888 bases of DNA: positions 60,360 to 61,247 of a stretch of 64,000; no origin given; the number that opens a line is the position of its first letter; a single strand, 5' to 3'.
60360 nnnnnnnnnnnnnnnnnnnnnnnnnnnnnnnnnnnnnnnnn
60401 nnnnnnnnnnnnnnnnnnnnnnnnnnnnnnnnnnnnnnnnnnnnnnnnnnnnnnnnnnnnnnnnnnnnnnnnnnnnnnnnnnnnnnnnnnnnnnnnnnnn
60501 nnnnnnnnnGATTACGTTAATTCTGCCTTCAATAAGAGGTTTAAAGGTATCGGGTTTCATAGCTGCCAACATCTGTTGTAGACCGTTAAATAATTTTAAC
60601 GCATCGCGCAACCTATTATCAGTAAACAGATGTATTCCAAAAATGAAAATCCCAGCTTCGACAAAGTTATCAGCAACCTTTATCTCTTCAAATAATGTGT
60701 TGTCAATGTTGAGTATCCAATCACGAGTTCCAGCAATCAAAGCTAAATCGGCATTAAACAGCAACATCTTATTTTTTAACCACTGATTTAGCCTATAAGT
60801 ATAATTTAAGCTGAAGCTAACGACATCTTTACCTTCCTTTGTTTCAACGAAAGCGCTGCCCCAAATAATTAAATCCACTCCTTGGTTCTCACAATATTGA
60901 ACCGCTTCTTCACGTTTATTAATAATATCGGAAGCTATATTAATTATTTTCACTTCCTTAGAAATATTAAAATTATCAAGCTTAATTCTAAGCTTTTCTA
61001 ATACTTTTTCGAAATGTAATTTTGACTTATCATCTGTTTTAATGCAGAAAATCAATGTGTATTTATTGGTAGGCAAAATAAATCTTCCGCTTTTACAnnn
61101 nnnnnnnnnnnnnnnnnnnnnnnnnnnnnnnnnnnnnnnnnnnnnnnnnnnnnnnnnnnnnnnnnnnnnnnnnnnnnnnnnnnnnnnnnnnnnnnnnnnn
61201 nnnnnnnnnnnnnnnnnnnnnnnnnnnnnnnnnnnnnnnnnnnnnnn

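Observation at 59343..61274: Two-gene cargo module: a basic 194-aa protein and a 2TM-anchored alpha/beta plus TPR-like 445-aa protein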

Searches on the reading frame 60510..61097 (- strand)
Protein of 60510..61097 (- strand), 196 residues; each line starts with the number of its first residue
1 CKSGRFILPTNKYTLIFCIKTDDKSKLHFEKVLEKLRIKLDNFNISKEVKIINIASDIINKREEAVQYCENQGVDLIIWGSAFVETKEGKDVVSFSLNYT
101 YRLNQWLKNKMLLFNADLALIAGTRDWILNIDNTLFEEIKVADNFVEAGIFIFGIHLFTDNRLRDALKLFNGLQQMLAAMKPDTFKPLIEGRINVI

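Call 34: search_solved_structures(query=A2, max_evalue=10)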
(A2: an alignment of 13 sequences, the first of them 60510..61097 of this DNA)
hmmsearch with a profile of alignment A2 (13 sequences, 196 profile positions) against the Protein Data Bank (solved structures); distinct sequences matched with E-value up to 10: 0.

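Call 37: predict_structure(alignment_id=A2)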
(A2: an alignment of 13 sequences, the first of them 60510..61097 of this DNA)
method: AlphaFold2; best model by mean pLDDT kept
length: 196 residues; sequences in the alignment: 13
mean_pLDDT: 80.9   pTM: 0.77
mean pLDDT of the five models: 80.9, 78.7, 75.2, 69.9, 62.8
residues with pLDDT >= 90: 33; 70-90: 138; 50-70: 23; < 50: 2
segments of 3 or more residues with pLDDT < 50: none
pLDDT, mean of each block of 10 residues (from residue 1): 59 86 90 89 80 88 89 87 89 89 70 70 78 82 82 76 82 81 75 73
secondary structure, 60 per line:
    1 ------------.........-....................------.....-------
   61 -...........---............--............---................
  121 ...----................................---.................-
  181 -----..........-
elements in order: E13-21 H23-42 E49-53 H62-72 E76-87 E90-101 H105-123 E128-130 H131-159 H163-179 H186-195

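Call 45: fold_search(model_id=the predicted structure, library=pdb)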
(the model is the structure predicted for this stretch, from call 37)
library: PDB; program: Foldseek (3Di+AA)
matches with E <= 10: 1204; with E <= 0.001: 0
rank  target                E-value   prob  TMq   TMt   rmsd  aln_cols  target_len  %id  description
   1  5t11_E                1.3e-03  0.99  0.26  0.34   5.9        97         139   11  PelC L103M dodecamer from Paraburkholderia phytofirmans, space group C2 (released 2017-03-15)
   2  5t11_H                1.5e-03  0.99  0.26  0.34   5.7        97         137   11  PelC L103M dodecamer from Paraburkholderia phytofirmans, space group C2 (released 2017-03-15)
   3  5t10_B                1.7e-03  0.98  0.26  0.33   8.8       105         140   13  PelC dodecamer from Paraburkholderia phytofirmans, space group P6 (released 2017-03-15)
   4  5t11_B                1.9e-03  0.97  0.26  0.32   8.7       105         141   13  PelC L103M dodecamer from Paraburkholderia phytofirmans, space group C2 (released 2017-03-15)
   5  5t0z_C                2.7e-03  0.95  0.27  0.31   9.8       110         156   15  PelC from Geobacter metallireducens (released 2017-03-15)
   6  5t11_I                2.9e-03  0.97  0.26  0.34   5.4        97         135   13  PelC L103M dodecamer from Paraburkholderia phytofirmans, space group C2 (released 2017-03-15)
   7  8z5n_0                2.9e-03  0.96  0.26  0.16  10.5       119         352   13  Cryo-EM structure of the LPHT ring (released 2025-10-22)
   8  5t10_A                2.9e-03  0.90  0.24  0.31   8.3       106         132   13  PelC dodecamer from Paraburkholderia phytofirmans, space group P6 (released 2017-03-15)
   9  5t11_C                3.1e-03  0.96  0.25  0.33   6.7       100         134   12  PelC L103M dodecamer from Paraburkholderia phytofirmans, space group C2 (released 2017-03-15)
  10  5t0z_B                3.4e-03  0.98  0.29  0.33   8.2       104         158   12  PelC from Geobacter metallireducens (released 2017-03-15)
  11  5t11_L                3.7e-03  0.95  0.25  0.33   8.4       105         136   12  PelC L103M dodecamer from Paraburkholderia phytofirmans, space group C2 (released 2017-03-15)
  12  5t10_C                3.9e-03  0.96  0.26  0.34   8.6       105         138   13  PelC dodecamer from Paraburkholderia phytofirmans, space group P6 (released 2017-03-15)
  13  5t11_F                3.9e-03  0.95  0.26  0.34   8.5       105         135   12  PelC L103M dodecamer from Paraburkholderia phytofirmans, space group C2 (released 2017-03-15)
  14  5t0z_A                4.1e-03  0.98  0.30  0.34   8.0       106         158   13  PelC from Geobacter metallireducens (released 2017-03-15)
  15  5t11_G                4.6e-03  0.95  0.26  0.34   8.0       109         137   16  PelC L103M dodecamer from Paraburkholderia phytofirmans, space group C2 (released 2017-03-15)
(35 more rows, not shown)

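Call 70: search_protein_representatives(alignment_id=A2)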
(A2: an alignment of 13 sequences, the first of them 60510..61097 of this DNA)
Query: 13 sequences, 196 profile positions. Proteins with E-value up to 0.001 (for the whole library): 174; up to 1e-10: 89; up to 1e-30: 5. The best 150 are listed.
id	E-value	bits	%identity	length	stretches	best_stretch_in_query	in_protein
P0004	1.4e-88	312.0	-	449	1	1-196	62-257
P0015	5.3e-39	150.1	-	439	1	1-178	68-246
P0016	3.2e-36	141.1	-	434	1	5-196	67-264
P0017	7.6e-33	130.1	-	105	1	56-146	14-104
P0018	2.2e-31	125.3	-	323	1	3-196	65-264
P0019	1.7e-28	115.9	-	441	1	1-196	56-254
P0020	2.9e-28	115.1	-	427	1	3-179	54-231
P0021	3.2e-27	111.7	-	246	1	26-178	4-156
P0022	1.2e-26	109.8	-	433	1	9-185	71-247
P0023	4.5e-26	108.0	-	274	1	113-196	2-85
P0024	9.6e-26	106.9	-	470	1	3-178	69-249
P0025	2.4e-23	99.1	-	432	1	2-174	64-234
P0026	1.8e-22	96.2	-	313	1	2-179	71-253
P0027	2.0e-22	96.0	-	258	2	59-184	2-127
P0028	2.3e-22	95.9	-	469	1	1-196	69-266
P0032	6.5e-22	94.4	-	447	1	3-173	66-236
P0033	1.6e-21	93.1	-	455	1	3-188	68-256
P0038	6.5e-20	87.9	-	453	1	12-190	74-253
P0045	1.6e-18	83.3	-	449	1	11-180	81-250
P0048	4.5e-18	81.9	-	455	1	1-179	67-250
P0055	2.7e-17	79.3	-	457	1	3-173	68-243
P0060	1.7e-16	76.7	-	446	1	14-185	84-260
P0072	2.1e-14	69.9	-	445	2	5-168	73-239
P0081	1.3e-12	64.1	-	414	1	14-188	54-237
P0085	6.0e-12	61.9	-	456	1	9-184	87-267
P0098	4.6e-11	59.0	-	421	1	11-184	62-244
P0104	1.5e-10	57.3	-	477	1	15-178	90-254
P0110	6.6e-10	55.2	-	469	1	14-187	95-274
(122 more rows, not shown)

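Call 75: list_cluster_members(proteins=[P0015, P0016, P0019, P0024, P0028, P0033, P0045, P0060, P0085, P0110])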
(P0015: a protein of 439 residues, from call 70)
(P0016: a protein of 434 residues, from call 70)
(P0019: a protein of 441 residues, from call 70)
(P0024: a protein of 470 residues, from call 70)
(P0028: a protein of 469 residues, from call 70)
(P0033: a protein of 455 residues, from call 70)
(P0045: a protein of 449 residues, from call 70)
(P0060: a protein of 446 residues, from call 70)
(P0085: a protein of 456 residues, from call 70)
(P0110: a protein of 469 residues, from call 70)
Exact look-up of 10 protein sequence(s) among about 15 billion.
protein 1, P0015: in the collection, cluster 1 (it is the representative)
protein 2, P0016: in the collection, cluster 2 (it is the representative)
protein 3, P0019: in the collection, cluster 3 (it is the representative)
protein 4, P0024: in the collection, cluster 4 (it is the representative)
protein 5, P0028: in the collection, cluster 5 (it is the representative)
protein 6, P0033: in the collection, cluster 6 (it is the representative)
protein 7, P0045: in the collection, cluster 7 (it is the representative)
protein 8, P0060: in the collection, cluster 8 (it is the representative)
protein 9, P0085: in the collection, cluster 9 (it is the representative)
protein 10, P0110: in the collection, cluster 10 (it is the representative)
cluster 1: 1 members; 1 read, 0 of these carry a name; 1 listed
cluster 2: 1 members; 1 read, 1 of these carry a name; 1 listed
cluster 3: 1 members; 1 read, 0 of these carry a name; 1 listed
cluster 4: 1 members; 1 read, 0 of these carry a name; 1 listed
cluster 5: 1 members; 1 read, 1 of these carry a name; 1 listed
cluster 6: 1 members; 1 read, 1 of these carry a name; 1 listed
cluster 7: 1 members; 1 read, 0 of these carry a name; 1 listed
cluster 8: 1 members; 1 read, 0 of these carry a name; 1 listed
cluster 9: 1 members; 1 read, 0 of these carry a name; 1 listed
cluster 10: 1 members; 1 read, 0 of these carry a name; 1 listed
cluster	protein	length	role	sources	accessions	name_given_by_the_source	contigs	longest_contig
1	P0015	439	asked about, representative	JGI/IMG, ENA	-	-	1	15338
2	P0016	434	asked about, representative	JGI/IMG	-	tetratricopeptide (TPR) repeat protein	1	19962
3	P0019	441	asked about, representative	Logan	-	-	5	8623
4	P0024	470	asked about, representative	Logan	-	-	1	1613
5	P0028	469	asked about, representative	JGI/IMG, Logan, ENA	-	hypothetical protein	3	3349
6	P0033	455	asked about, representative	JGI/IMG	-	hypothetical protein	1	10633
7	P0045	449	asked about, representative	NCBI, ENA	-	-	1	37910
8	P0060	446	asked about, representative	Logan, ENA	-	-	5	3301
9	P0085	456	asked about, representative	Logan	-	-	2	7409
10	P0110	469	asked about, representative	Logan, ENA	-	-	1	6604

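Call 83: find_encoding_contigs(protein=P0045, flank=10000, max_places=2)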
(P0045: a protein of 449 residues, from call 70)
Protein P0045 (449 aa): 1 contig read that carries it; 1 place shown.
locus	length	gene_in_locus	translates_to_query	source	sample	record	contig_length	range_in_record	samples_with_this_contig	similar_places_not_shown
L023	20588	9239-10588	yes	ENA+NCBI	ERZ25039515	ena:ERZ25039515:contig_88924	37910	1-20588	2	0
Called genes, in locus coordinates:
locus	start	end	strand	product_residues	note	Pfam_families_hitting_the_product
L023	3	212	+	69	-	?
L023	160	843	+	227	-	PF03379:CcmB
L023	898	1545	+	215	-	PF01578:Cytochrom_C_asm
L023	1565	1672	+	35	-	PF20077:CcmD_alt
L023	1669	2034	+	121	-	PF03100:CcmE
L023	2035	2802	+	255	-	PF01578:Cytochrom_C_asm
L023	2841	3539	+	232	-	PF16327:CcmF_C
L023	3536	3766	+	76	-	-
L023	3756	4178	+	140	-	-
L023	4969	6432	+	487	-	PF00535:Glycos_transf_2, PF10111:Glyco_tranf_2_2, PF13506:Glyco_transf_21 (weak), PF13641:Glyco_tranf_2_3, PF13632:Glyco_trans_2_3, PF01522:Polysacc_deac_1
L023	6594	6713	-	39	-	-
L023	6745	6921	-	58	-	-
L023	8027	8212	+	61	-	-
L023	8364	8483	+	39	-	-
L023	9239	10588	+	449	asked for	PF07719:TPR_2 (faint)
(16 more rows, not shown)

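Call 85: list_cluster_members(proteins=[P0081, P0098, P0048, P0055, P0025, P0032, P0072, P0104, P0038, P0020])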
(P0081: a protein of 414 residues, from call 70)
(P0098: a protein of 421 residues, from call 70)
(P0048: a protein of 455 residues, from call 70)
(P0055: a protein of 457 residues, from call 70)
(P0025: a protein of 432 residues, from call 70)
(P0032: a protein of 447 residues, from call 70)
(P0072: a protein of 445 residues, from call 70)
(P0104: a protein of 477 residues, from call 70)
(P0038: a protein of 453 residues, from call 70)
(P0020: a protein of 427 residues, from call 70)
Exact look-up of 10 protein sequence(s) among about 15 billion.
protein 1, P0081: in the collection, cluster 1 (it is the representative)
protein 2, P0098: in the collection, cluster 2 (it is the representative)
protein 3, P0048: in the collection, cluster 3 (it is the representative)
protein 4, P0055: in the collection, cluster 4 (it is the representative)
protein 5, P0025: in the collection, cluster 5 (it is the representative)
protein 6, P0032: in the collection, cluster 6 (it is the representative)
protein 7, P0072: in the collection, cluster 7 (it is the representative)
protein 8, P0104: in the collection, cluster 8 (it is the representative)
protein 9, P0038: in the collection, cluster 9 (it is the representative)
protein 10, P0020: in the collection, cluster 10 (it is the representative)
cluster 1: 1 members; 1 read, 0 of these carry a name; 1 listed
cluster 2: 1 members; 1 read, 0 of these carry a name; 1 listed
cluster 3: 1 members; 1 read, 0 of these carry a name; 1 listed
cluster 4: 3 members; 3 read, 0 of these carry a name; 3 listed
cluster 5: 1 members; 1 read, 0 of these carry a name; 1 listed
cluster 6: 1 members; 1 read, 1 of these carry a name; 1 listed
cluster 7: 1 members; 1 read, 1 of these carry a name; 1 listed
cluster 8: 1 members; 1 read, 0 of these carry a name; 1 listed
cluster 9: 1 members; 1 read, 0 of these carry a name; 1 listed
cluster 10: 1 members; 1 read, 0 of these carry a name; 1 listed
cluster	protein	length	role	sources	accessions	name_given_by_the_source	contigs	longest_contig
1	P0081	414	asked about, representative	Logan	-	-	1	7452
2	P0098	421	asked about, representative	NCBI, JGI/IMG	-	-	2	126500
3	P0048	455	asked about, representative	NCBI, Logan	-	-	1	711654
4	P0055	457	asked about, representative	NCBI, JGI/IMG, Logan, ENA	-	-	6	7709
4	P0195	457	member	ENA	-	-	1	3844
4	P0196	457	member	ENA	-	-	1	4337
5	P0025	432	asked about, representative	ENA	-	-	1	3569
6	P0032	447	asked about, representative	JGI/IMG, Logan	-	tetratricopeptide (TPR) repeat protein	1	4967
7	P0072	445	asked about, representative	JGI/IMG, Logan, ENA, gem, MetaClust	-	\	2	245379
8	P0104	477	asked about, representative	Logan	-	-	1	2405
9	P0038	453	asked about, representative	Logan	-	-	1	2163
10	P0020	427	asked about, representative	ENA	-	-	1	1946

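Call 87: find_related_loci(query=A4, collection=genome_contigs, flank=10000)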
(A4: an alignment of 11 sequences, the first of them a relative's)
Query A4 (455 aa) in genome_contigs; peptide patterns used: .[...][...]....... (x = any residue, [..] = any of these).
42 stretches matched a pattern, but none encodes a relative of the query by tblastn (E <= 1e-3).
